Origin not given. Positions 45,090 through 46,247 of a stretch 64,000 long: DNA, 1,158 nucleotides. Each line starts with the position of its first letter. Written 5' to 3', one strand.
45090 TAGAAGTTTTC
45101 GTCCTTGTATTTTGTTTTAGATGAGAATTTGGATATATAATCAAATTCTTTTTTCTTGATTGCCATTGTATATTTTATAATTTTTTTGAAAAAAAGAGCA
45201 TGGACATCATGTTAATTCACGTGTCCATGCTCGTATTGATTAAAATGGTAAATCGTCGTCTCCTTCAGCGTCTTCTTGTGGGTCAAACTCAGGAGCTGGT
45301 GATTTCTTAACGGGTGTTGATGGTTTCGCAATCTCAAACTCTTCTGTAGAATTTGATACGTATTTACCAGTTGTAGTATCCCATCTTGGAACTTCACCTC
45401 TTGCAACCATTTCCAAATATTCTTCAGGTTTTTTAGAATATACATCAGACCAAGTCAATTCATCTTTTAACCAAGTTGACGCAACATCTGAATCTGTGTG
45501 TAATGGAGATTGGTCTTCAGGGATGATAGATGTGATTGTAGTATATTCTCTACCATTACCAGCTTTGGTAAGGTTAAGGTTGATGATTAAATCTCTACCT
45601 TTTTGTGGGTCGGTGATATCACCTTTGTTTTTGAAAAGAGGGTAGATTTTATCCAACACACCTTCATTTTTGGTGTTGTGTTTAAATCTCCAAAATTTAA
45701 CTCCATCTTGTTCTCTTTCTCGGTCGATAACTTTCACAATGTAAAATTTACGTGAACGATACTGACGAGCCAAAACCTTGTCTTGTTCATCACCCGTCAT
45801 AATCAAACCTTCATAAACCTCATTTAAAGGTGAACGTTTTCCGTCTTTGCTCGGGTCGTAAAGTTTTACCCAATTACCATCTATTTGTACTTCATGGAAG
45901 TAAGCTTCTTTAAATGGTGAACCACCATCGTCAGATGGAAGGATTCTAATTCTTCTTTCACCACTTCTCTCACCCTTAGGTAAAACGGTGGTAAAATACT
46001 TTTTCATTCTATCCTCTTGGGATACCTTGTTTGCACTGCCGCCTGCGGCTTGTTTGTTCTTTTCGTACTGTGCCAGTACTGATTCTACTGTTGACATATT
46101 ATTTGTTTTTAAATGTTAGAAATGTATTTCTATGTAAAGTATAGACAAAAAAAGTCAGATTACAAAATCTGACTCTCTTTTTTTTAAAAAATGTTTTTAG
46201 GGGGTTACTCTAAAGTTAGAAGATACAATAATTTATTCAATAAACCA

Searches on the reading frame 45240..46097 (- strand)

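Call 98: search_protein_families(library=pfam, proteins=[window:45240-46097:-], max_evalue=0.01)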
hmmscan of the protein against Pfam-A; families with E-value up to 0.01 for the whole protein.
window:45240-46097:- (285 aa): 1 family
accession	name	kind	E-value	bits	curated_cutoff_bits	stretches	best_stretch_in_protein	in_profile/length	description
PF08804.16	gp32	-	2.9e-12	47.5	26.8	1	45-193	2-166/208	gp32 DNA binding protein like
